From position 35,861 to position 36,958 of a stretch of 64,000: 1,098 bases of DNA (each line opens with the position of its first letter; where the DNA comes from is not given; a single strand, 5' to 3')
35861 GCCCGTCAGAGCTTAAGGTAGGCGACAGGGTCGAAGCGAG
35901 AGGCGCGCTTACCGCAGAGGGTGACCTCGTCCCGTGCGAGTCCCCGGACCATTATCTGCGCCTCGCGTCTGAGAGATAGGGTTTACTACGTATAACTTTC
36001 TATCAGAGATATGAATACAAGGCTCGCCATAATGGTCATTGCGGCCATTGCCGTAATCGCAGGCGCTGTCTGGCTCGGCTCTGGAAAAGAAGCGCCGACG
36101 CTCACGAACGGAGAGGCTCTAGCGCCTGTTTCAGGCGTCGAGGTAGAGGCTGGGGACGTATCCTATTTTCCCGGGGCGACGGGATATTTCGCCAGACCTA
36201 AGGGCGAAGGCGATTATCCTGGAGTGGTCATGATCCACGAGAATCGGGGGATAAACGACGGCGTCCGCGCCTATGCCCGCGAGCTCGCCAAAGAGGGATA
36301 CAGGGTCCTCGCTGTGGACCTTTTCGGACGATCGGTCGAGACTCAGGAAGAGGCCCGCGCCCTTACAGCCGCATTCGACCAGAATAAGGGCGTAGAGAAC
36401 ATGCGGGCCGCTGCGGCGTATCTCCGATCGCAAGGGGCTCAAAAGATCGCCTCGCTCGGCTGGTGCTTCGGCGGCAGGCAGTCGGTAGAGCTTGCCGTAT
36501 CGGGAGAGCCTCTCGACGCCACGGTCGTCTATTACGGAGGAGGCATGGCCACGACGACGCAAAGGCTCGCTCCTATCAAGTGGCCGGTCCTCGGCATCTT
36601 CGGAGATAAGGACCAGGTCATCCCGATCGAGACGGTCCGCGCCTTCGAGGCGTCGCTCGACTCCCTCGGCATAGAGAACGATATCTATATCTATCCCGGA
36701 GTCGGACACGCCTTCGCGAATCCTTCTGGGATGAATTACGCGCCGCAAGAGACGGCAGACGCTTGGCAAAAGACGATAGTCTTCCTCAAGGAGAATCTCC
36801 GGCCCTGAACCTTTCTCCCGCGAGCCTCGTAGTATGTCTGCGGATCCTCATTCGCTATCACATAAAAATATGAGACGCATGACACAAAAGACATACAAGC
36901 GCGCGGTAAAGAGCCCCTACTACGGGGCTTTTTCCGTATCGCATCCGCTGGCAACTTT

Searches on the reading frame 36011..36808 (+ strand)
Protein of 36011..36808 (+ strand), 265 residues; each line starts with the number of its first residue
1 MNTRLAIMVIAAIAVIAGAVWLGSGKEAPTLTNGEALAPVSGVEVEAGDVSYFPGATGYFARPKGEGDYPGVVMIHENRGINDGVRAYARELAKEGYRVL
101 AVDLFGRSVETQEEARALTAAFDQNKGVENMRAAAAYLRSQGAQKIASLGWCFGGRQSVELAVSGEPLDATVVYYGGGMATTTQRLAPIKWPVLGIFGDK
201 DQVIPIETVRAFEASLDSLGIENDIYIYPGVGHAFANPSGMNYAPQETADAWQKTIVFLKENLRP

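Call 59: search_protein_families(library=pfam, proteins=[window:36011-36808:+], max_evalue=0.00001)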
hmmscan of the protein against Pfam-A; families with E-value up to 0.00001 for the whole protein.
window:36011-36808:+ (265 aa): 2 families
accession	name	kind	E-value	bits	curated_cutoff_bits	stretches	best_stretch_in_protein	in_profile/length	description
PF01738.24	DLH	-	1.4e-44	152.7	21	1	58-261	3-215/217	Dienelactone hydrolase family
PF12146.15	Hydrolase_4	-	3.3e-06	27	27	0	177-235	178-234/239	Serine aminopeptidase, S33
